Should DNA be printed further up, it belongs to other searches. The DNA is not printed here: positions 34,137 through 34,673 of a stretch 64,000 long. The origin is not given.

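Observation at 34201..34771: Convergent paralogous wHTH genes, each preceded by the same palindromic site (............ core)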

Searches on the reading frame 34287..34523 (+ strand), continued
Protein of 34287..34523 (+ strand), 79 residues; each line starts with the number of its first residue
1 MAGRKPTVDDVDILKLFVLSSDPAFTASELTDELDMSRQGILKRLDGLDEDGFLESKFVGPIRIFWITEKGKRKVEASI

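Call 66: get_annotated_region(hit=H7, flank=1500)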
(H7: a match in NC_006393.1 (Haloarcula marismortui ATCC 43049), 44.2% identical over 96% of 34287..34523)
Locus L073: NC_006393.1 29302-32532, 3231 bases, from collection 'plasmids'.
description: Haloarcula marismortui ATCC 43049 plasmid pNG500, complete sequence
organism: Haloarcula marismortui ATCC 43049 (NCBI taxid 272569)
taxonomy: Archaea; Euryarchaeota; Halobacteria; Halobacteriales; Haloarculaceae; Haloarcula; Haloarcula marismortui; Haloarcula marismortui ATCC 43049
host: -; source: -; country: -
typing (MOB-suite, as given by PLSDB): non-mobilizable; mating-pair formation MPF_T
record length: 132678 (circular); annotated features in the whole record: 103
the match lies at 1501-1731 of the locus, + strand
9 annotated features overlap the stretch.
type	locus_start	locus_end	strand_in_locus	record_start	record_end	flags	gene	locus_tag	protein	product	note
CDS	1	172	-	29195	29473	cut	-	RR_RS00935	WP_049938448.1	hypothetical protein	-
CDS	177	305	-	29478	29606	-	-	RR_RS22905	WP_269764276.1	hypothetical protein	-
CDS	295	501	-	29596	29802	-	-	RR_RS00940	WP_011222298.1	hypothetical protein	-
CDS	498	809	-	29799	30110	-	-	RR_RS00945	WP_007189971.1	hypothetical protein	-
CDS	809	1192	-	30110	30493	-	-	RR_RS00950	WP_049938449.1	hypothetical protein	-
CDS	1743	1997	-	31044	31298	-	-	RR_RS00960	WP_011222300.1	type II toxin-antitoxin system RelE/ParE family toxin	-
CDS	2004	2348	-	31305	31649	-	-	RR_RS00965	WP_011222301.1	hypothetical protein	-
CDS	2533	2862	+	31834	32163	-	-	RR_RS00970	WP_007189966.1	hypothetical protein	-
CDS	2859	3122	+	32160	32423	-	-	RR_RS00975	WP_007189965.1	hypothetical protein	-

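Call 67: get_annotated_region(hit=H8, flank=1500)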
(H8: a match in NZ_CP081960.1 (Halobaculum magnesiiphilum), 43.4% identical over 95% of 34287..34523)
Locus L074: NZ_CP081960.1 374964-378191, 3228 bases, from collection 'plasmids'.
description: Halobaculum magnesiiphilum strain NBRC 109044 plasmid unnamed2, complete sequence
organism: Halobaculum magnesiiphilum (NCBI taxid 1017351)
taxonomy: Archaea; Euryarchaeota; Halobacteria; Halobacteriales; Haloferacaceae; Halobaculum; Halobaculum magnesiiphilum
host: -; source: cell culture; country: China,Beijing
typing (MOB-suite, as given by PLSDB): non-mobilizable
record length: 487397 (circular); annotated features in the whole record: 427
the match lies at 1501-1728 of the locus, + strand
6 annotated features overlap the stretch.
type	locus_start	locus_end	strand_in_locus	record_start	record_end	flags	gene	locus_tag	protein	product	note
CDS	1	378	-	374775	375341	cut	-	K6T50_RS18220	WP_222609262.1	hypothetical protein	-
CDS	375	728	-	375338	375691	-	-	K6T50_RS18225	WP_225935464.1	PadR family transcriptional regulator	-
CDS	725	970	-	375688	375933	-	-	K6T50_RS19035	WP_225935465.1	hypothetical protein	-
CDS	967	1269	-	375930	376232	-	-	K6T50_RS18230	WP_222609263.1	hypothetical protein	-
CDS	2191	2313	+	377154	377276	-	-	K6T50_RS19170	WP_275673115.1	hypothetical protein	-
CDS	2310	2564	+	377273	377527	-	-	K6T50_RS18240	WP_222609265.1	hypothetical protein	-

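Call 68: get_annotated_region(hit=H10, flank=1500)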
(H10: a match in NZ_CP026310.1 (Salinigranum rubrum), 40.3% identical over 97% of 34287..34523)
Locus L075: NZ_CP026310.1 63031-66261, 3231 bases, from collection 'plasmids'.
description: Salinigranum rubrum strain GX10 plasmid unnamed1, complete sequence
organism: Salinigranum rubrum (NCBI taxid 755307)
taxonomy: Archaea; Euryarchaeota; Halobacteria; Halobacteriales; Haloferacaceae; Salinigranum; Salinigranum rubrum
host: -; source: cell culture,marine solar saltern brine; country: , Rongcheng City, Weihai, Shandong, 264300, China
typing (MOB-suite, as given by PLSDB): non-mobilizable
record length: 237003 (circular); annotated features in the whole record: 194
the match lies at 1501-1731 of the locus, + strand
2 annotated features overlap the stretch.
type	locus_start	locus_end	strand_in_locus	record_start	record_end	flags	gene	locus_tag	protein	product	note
CDS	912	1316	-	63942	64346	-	-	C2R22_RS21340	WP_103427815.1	hypothetical protein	-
CDS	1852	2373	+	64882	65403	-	-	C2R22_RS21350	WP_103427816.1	hypothetical protein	-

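Call 69: get_annotated_region(hit=H13, flank=1500)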
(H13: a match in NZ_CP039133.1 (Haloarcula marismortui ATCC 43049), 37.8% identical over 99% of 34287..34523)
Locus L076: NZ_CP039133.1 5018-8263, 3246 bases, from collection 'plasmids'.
description: Haloarcula marismortui ATCC 43049 plasmid pHMA33, complete sequence
organism: Haloarcula marismortui ATCC 43049 (NCBI taxid 272569)
taxonomy: Archaea; Euryarchaeota; Halobacteria; Halobacteriales; Haloarculaceae; Haloarcula; Haloarcula marismortui; Haloarcula marismortui ATCC 43049
host: -; source: Cell culture; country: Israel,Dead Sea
typing (MOB-suite, as given by PLSDB): non-mobilizable
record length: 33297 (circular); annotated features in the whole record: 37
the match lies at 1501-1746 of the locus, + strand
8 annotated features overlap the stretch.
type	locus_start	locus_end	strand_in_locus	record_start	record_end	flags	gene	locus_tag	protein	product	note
CDS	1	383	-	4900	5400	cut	-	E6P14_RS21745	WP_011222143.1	hypothetical protein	-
CDS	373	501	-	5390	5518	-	-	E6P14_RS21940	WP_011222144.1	hypothetical protein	-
CDS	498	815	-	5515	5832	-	-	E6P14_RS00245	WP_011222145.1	hypothetical protein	-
CDS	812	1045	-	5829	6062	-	-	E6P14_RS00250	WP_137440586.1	hypothetical protein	-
CDS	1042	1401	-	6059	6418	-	-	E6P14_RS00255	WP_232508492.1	hypothetical protein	-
CDS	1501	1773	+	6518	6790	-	-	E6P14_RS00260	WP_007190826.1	winged helix-turn-helix domain-containing protein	-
CDS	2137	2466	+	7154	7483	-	-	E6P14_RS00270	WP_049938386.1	hypothetical protein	-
CDS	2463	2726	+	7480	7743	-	-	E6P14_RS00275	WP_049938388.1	hypothetical protein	-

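Call 72: search_solved_structures(query=A2, max_evalue=1, show_alignments=2)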
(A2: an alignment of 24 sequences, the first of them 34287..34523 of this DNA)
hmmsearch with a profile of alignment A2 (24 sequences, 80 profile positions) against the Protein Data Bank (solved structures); distinct sequences matched with E-value up to 1: 99 (the best 60 are shown).
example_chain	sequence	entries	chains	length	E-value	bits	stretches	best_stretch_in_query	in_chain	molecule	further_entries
2mh2_A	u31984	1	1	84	9.3e-05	25.6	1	13-76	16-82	Homologous-pairing protein 2 homolog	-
2oqg_A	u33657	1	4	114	9.5e-05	25.6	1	26-62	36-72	Possible transcriptional regulator, ArsR family protein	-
2d1h_A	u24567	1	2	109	0.0001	25.5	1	9-61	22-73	109aa long hypothetical transcriptional regulator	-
2b0l_A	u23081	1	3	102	0.00014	25.1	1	22-62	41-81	GTP-sensing transcriptional pleiotropic repressor codY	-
8c7t_A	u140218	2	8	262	0.00048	23.3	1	25-63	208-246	GTP-sensing transcriptional pleiotropic repressor CodY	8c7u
5loe_A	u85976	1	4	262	0.00049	23.3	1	22-62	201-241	GTP-sensing transcriptional pleiotropic repressor CodY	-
5lnh_A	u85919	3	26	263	0.00049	23.3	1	22-62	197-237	GTP-sensing transcriptional pleiotropic repressor CodY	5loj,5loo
5ey2_A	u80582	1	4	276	0.00063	22.9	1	22-62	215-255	GTP-sensing transcriptional pleiotropic repressor CodY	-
8c7o_A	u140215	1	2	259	0.00063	22.9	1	24-64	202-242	Global transcriptional regulator CodY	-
8c7s_A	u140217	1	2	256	0.00064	22.9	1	24-63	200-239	Global transcriptional regulator CodY (Fragment)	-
5ey0_B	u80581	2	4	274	0.00071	22.8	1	24-64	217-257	GTP-sensing transcriptional pleiotropic repressor CodY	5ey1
9z71_A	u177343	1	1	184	0.00091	22.4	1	25-61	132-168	Winged helix-turn-helix transcriptional regulator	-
3bj6_A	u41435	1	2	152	0.0011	22.2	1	8-73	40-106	Transcriptional regulator, MarR family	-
3tgn_A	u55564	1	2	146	0.0019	21.4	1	24-66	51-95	Adc operon repressor AdcR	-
3b73_A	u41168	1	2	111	0.0022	21.2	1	3-74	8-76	PhiH1 repressor-like protein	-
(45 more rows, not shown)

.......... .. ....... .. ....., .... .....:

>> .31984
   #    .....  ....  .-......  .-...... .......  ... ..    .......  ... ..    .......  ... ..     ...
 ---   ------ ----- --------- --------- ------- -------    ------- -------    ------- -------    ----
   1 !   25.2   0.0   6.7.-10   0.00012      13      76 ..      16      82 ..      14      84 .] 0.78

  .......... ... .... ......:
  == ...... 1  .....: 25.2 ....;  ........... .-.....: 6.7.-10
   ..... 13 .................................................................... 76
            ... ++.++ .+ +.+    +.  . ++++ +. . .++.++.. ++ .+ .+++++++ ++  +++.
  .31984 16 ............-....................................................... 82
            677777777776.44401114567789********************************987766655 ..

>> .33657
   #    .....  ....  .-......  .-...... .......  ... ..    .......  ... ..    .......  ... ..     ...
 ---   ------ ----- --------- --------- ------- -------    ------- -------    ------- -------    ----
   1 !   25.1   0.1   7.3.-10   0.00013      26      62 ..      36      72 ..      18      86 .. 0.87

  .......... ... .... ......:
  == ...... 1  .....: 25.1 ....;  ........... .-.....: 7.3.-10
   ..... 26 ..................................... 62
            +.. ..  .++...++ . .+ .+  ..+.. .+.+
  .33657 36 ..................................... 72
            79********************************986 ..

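Call 93: predict_structure(alignment_id=A2)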
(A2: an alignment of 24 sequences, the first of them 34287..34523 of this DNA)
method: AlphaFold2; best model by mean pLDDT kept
length: 79 residues; sequences in the alignment: 24
mean_pLDDT: 91.1   pTM: 0.78
mean pLDDT of the five models: 91.1, 90.6, 90.1, 89.6, 89.5
residues with pLDDT >= 90: 64; 70-90: 9; 50-70: 4; < 50: 2
segments of 3 or more residues with pLDDT < 50: none
pLDDT, mean of each block of 10 residues (from residue 1): 65 95 94 90 96 97 97 94
secondary structure, 60 per line:
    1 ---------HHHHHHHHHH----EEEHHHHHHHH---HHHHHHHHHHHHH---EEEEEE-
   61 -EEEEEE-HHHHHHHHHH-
elements in order: H10-19 E24-26 H27-34 H38-50 E54-59 E62-67 H69-78

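Call 97: fold_search(model_id=the predicted structure, library=pdb)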
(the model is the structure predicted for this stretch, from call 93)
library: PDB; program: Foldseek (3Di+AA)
matches with E <= 10: 1668; with E <= 0.001: 7
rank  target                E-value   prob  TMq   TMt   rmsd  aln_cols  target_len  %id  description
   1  7wze_A                3.1e-04  1.00  0.75  0.39   1.7        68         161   26  Structure of Transcriptional regulator from Bacillus subtilis (strain 168) (released 2022-04-20)
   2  4b8x_A                3.6e-04  1.00  0.78  0.45   1.7        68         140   24  Near atomic resolution crystal structure of Sco5413, a MarR family transcriptional regulator from Streptomyces coelico (released 2012-10-17)
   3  7wze_Y                4.3e-04  1.00  0.74  0.38   1.7        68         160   28  Structure of Transcriptional regulator from Bacillus subtilis (strain 168) (released 2022-04-20)
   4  5k5q_C                4.3e-04  1.00  0.80  0.71   2.3        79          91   16  Structure of AspA-DNA complex: novel centromere bindng protein-centromere complex (released 2016-06-01)
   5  8ylg_B                6.9e-04  1.00  0.76  0.39   1.8        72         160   21  Crystal structure of Burkholderia thailandensis MftR in complex with operator DNA (released 2024-11-13)
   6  4rs8_A                7.4e-04  1.00  0.76  0.72   1.6        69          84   19  Apo structure of novel pNOB8 plasmid centromere binding protein (released 2015-09-16)
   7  8ylg_A                7.9e-04  1.00  0.76  0.39   1.8        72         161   21  Crystal structure of Burkholderia thailandensis MftR in complex with operator DNA (released 2024-11-13)
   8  4b8x_B                1.0e-03  1.00  0.76  0.44   1.7        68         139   25  Near atomic resolution crystal structure of Sco5413, a MarR family transcriptional regulator from Streptomyces coelico (released 2012-10-17)
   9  4rs8_B                1.0e-03  1.00  0.75  0.72   1.6        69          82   19  Apo structure of novel pNOB8 plasmid centromere binding protein (released 2015-09-16)
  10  3m8e_B                1.0e-03  1.00  0.63  0.54   7.0        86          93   12  Protein structure of Type III plasmid segregation TubR (released 2010-07-07)
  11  4xrf                  1.2e-03  1.00  0.75  0.43   1.4        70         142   24  Crystal structure of MepR like protein complexed with pseudoligands (released 2016-02-10)
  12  3f6o_A                1.2e-03  1.00  0.66  0.55   2.8        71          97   24  Crystal structure of ArsR family transcriptional regulator, RHA00566 (released 2008-11-25)
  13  3m8e_A                1.3e-03  1.00  0.68  0.54   9.5        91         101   11  Protein structure of Type III plasmid segregation TubR (released 2010-07-07)
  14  3f6o_B                1.3e-03  1.00  0.67  0.59   2.7        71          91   24  Crystal structure of ArsR family transcriptional regulator, RHA00566 (released 2008-11-25)
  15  5yi1                  1.4e-03  1.00  0.73  0.46   1.9        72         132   19  Structure of Lactococcus lactis ZitR, C30AH42A mutant in apo form (released 2017-12-06)
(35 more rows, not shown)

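Call 100: get_annotated_region(hit=H15, flank=6000)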
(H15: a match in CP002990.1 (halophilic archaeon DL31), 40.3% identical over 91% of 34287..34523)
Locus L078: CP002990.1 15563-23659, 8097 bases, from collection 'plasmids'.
description: Halophilic archaeon DL31 plasmid phalar02, complete sequence
organism: halophilic archaeon DL31 (NCBI taxid 756883)
taxonomy: Archaea; Euryarchaeota; Halobacteria; Halobacteriales; ; ; halophilic archaeon DL31
host: -; source: -; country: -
typing (MOB-suite, as given by PLSDB): non-mobilizable
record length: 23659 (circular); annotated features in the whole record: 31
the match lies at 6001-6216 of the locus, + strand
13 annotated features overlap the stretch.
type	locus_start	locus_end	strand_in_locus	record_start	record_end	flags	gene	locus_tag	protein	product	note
CDS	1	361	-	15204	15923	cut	-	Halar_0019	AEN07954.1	resolvase domain protein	-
CDS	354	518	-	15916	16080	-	-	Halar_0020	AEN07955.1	hypothetical protein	-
CDS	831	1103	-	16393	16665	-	-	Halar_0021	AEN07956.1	hypothetical protein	-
CDS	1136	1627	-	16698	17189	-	-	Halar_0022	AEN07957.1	hypothetical protein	-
CDS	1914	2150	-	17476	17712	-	-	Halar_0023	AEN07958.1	hypothetical protein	-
CDS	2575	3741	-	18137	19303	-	-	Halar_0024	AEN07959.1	transposase (ISH3)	-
CDS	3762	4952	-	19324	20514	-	-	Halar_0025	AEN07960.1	transfer complex protein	-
CDS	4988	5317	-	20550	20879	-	-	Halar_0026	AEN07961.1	hypothetical protein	-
CDS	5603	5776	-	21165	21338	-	-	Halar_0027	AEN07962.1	hypothetical protein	-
CDS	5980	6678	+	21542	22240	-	-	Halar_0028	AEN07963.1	hypothetical protein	-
CDS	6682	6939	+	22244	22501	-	-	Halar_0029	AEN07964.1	hypothetical protein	-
CDS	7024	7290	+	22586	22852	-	-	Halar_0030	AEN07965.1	hypothetical protein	-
CDS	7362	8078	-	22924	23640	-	-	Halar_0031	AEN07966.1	Type II site-specific deoxyribonuclease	-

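Call 120: search_protein_families(library=pfam, proteins=[L070:2102-2395:+, L076:2137-2463:+, L069:2530-2856:+, L001:10614-10943:+, L067:5606-5911:+, L070:2395-2643:+, L076:2463-2723:+, L069:2856-3116:+], max_evalue=0.01)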
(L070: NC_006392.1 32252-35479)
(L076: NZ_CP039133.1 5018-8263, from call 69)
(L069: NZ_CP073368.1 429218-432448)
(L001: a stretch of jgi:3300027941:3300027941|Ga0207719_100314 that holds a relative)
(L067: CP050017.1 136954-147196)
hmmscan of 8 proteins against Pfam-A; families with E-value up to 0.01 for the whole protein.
L070:2102-2395:+ (98 aa): 0 families

L076:2137-2463:+ (109 aa): 0 families

L069:2530-2856:+ (109 aa): 0 families

L001:10614-10943:+ (110 aa): 0 families

L067:5606-5911:+ (102 aa): 0 families

L070:2395-2643:+ (83 aa): 0 families

L076:2463-2723:+ (87 aa): 0 families

L069:2856-3116:+ (87 aa): 0 families

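Call 127: search_protein_representatives(alignment_id=A2)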
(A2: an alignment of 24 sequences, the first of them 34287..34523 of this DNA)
Query: 24 sequences, 80 profile positions. Proteins with E-value up to 0.001 (for the whole library): 3327; up to 1e-10: 777; up to 1e-30: 1. The best 150 are listed.
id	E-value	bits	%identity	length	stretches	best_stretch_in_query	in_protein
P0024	4.6e-37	142.0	-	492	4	6-75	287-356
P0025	1.1e-30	121.5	-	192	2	3-75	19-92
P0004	6.2e-28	112.7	-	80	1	1-79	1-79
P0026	3.9e-27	110.2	-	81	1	1-79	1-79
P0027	7.3e-27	109.3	-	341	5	22-67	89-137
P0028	3.7e-26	107.0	-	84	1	2-75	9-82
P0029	6.1e-26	106.3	-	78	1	1-77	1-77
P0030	6.2e-26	106.3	-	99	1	2-78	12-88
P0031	1.7e-25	104.9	-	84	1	1-78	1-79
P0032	1.9e-25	104.8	-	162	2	2-70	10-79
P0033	2.9e-25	104.2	-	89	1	1-77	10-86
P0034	1.5e-24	101.9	-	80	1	1-78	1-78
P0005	2.2e-24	101.4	-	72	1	6-71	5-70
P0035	3.3e-24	100.8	-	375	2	5-69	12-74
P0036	6.6e-24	99.8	-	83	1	1-73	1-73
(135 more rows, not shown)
